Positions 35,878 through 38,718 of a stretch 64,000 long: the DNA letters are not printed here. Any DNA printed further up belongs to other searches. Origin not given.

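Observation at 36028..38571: Envelope-spanning protein with histone-H1-like Lys/Ala-rich cytoplasmic N-terminus and thrombospondin-type Ca-binding repeats, adjacent to a histidine kinase and a dual-receiver protein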

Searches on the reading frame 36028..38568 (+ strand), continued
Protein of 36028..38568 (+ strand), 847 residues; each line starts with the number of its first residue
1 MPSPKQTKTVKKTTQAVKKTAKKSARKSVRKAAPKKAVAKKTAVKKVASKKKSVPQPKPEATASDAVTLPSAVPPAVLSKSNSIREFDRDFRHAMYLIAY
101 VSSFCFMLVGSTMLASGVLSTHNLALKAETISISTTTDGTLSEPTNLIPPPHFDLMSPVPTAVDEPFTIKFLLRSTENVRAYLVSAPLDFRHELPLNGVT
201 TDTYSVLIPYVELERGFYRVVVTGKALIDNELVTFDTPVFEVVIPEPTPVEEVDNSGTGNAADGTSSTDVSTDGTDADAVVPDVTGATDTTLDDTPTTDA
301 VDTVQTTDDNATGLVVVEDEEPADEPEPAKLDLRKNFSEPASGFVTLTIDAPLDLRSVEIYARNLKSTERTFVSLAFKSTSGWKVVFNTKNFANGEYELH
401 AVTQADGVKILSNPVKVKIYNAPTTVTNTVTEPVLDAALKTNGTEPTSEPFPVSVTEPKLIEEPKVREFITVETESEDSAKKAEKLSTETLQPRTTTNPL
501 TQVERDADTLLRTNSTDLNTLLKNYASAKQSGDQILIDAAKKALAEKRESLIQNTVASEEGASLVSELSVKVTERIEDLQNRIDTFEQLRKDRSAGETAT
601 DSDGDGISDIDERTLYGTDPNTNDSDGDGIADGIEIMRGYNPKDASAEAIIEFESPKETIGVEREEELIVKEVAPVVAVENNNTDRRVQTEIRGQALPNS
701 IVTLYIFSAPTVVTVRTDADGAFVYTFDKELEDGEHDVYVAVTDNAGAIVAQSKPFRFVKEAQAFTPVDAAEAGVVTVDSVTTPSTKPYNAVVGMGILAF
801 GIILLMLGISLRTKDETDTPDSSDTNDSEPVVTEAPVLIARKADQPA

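Call 42: search_protein_families(library=pfam, proteins=[L013:5613-6605:+, L013:4811-5482:+, L018:5615-6130:+, L018:9025-9735:+, L019:4577-5566:+, L022:4245-5231:+, L022:8120-8827:+, L024:4443-5126:+, L025:3770-4873:+, L015:2793-3482:+], max_evalue=0.001)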
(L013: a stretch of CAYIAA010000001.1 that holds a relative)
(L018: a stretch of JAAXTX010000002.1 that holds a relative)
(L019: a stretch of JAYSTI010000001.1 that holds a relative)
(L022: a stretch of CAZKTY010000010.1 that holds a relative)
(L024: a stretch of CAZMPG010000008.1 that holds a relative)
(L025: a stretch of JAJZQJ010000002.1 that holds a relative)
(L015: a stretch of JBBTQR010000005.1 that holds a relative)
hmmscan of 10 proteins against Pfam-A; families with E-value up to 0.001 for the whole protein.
L013:5613-6605:+ (331 aa): 3 families
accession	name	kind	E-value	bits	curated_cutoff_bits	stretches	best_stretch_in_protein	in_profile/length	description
PF02779.29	Transket_pyr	-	2e-40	138.7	27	1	22-183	5-172/174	Transketolase, pyrimidine binding domain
PF02780.25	Transketolase_C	-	9.2e-25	87.4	25.9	1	210-320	11-124/124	Transketolase, C-terminal domain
PF22613.1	Transketolase_C_1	-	2.9e-06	27.9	27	1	207-315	10-112/113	Transketolase-like TK C-terminal domain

L013:4811-5482:+ (224 aa): 0 families

L018:5615-6130:+ (172 aa): 1 family
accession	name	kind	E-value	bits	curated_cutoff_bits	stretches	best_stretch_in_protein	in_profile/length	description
PF00588.24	SpoU_methylase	-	4e-32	111.7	29.7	1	8-159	2-142/142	SpoU rRNA Methylase family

L018:9025-9735:+ (237 aa): 4 families
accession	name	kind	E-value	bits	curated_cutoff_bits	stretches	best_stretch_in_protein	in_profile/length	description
PF12710.13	HAD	-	7.1e-20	72.7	27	1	10-196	1-189/189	haloacid dehalogenase-like hydrolase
PF00702.32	Hydrolase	-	1.8e-10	42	26.4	1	8-194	2-186/191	haloacid dehalogenase-like hydrolase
PF08282.18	Hydrolase_3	-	1.2e-07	32.2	20.9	1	157-215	181-240/255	haloacid dehalogenase-like hydrolase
PF24694.1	LNS2_PITM1-3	-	7.6e-06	26.4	27.7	1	97-194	22-109/124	PITM 1-3, LNS2 domain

L019:4577-5566:+ (330 aa): 4 families
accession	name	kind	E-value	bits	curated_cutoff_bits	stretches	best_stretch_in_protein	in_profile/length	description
PF02779.29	Transket_pyr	-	1e-40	139.6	27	1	19-182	3-172/174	Transketolase, pyrimidine binding domain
PF02780.25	Transketolase_C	-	2e-28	99.3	25.9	1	211-320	12-124/124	Transketolase, C-terminal domain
PF22613.1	Transketolase_C_1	-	5.5e-07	30.2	27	1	210-315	13-112/113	Transketolase-like TK C-terminal domain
PF17147.9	PFOR_II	-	0.00033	21.4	27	1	212-286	4-81/102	Pyruvate:ferredoxin oxidoreductase core domain II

L022:4245-5231:+ (329 aa): 3 families
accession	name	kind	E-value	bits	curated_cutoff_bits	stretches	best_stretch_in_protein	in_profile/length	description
PF02779.29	Transket_pyr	-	1.4e-38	132.7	27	1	17-183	2-172/174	Transketolase, pyrimidine binding domain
PF02780.25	Transketolase_C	-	3.6e-29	101.6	25.9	1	203-317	6-123/124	Transketolase, C-terminal domain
PF22613.1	Transketolase_C_1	-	3e-05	24.6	27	1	203-313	7-112/113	Transketolase-like TK C-terminal domain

L022:8120-8827:+ (236 aa): 0 families

L024:4443-5126:+ (228 aa): 0 families

L025:3770-4873:+ (368 aa): 4 families
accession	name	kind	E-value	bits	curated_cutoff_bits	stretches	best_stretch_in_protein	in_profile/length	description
PF02779.29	Transket_pyr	-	2.3e-39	135.3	27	1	60-223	3-172/174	Transketolase, pyrimidine binding domain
PF02780.25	Transketolase_C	-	4e-26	91.8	25.9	1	246-358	9-124/124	Transketolase, C-terminal domain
PF22613.1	Transketolase_C_1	-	9.2e-09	35.9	27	1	246-353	11-112/113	Transketolase-like TK C-terminal domain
PF17147.9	PFOR_II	-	1.8e-06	28.6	27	1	250-324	4-81/102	Pyruvate:ferredoxin oxidoreductase core domain II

L015:2793-3482:+ (230 aa): 0 families

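Call 53: predict_structure(alignment_id=A3)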
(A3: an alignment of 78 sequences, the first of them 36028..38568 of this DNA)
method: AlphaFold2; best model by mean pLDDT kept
length: 847 residues; sequences in the alignment: 78
mean_pLDDT: 73.8   pTM: 0.44
mean pLDDT of the five models: 73.8, 73.3, 73.2, 72.5, 72.2
residues with pLDDT >= 90: 376; 70-90: 172; 50-70: 47; < 50: 252
segments of 3 or more residues with pLDDT < 50: 1-65, 123-146, 249-324, 425-445, 447-461, 491-495, 772-786, 817-830, 832-847
pLDDT, mean of each block of 10 residues (from residue 1): 41 36 36 41 37 42 53 81 87 90 96 84 42 42 59 96 95 96 82 90 95 92 91 90 72 38 35 33 34 34 36 39 63 91 93 94 91 93 92 95 93 95 56 38 42 44 73 82 71 52 90 95 95 93 94 87 86 95 95 92 95 95 93 91 80 84 92 85 74 96 90 94 94 94 88 94 81 39 51 92 93 60 40 40 36
secondary structure, 60 per line:
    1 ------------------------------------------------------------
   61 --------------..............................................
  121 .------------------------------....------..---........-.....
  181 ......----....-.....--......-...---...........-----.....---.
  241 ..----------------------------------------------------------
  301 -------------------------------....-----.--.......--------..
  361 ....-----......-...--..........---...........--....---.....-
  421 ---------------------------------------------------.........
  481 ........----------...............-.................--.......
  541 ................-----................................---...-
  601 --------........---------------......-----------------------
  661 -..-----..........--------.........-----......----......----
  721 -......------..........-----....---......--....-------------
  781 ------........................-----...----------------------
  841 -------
elements in order (helices of 4 or more, strands of 3 or more residues): H75-121 E152-155 E167-174 E176-186 E191-194 E196-200 E203-208 E216-226 E232-236 E240-242 E332-335 E344-350 E359-364 E370-375 E377-379 E382-388 E395-405 E408-411 E415-419 H472-488 H499-513 H515-531 H534-556 H562-593 H609-616 H632-637 E669-678 E687-695 E701-706 E711-716 E722-727 E734-743 E749-752 E756-761 E764-767 H787-810

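Call 56: fold_search(model_id=the predicted structure, library=pdb)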
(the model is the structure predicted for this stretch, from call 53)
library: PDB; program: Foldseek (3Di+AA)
matches with E <= 10: 1868; with E <= 0.001: 66
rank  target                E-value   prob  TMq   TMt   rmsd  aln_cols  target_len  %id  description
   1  6za2_A                4.4e-06  1.00  0.10  0.08  19.3       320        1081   13  Crystal structure of dimeric latent PorU from Porphyromonas gingivalis (released 2021-09-29)
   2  6za2_B                5.7e-06  1.00  0.10  0.08  19.4       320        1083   13  Crystal structure of dimeric latent PorU from Porphyromonas gingivalis (released 2021-09-29)
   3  9n9j_P2               1.3e-05  1.00  0.09  0.12  41.1       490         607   11  Structure of a GRP94 folding intermediate engaged with a CCDC134- and FKBP11-bound secretory translocon (released 2025-11-19)
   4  2yn5_B                2.7e-05  1.00  0.10  0.27  16.7       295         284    9  Structural insight into the giant calcium-binding adhesin SiiE: implications for the adhesion of Salmonella enterica t (released 2013-04-03)
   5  8b6l_P                3.3e-05  1.00  0.09  0.12  40.3       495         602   11  Subtomogram average of the human Sec61-TRAP-OSTA-translocon (released 2022-12-07)
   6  2yn3_C                4.4e-05  1.00  0.10  0.27  16.7       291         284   10  Structural insight into the giant calcium-binding adhesin SiiE: implications for the adhesion of Salmonella enterica t (released 2013-04-03)
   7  2yn3_A                4.4e-05  1.00  0.09  0.27  18.2       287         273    9  Structural insight into the giant calcium-binding adhesin SiiE: implications for the adhesion of Salmonella enterica t (released 2013-04-03)
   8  2yn5_A                5.4e-05  1.00  0.09  0.26  16.4       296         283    9  Structural insight into the giant calcium-binding adhesin SiiE: implications for the adhesion of Salmonella enterica t (released 2013-04-03)
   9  2nzi_A                5.6e-05  1.00  0.09  0.23  17.4       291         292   12  Crystal structure of domains A168-A170 from titin (released 2007-02-13)
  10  6t3f_L                6.6e-05  1.00  0.09  0.30  15.5       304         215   10  Crystal structure Nipah virus fusion glycoprotein in complex with a neutralising Fab fragment (released 2019-11-27)
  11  2rik                  8.9e-05  1.00  0.09  0.22  17.0       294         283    8  I-band fragment I67-I69 from titin (released 2008-01-22)
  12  5eo9_B                9.8e-05  1.00  0.09  0.29  17.8       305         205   10  Crystal Structure of the complex of Dpr6 Domain 1 bound to DIP-alpha Domain 1+2 (released 2016-01-06)
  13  8a1f_B                1.3e-04  1.00  0.08  0.17  16.8       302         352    8  Human PTPRK N-terminal domains MAM-Ig-FN1 (released 2023-03-15)
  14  5hcc_B                1.6e-04  1.00  0.10  0.12  15.4       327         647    9  Ternary complex of human Complement C5 with Ornithodoros moubata OmCI and Dermacentor andersoni RaCI3. (released 2016-03-30)
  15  8bnq_A                1.7e-04  1.00  0.09  0.23  18.1       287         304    9  Crystal structure of the FnIII-tandem A84-A86 from the A-band of titin (released 2023-04-12)
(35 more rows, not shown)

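Call 68: find_encoding_contigs(protein=P0001, flank=3000, max_places=3)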
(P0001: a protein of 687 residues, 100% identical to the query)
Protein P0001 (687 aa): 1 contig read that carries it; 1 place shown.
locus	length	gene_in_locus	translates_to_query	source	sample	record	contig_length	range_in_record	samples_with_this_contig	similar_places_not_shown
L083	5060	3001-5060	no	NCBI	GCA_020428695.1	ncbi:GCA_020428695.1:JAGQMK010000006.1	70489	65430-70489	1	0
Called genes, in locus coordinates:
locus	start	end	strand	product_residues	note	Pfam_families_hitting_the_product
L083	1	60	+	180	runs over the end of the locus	PF07963:N_methyl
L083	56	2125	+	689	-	PF00270:DEAD (faint), PF04851:ResIII, PF17757:UvrB_inter, PF27431:UvrB_3rd, PF00271:Helicase_C, PF12344:UvrB, PF02151:UVR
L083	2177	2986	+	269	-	PF00072:Response_reg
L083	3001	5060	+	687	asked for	PF18884:TSP3_bac (faint)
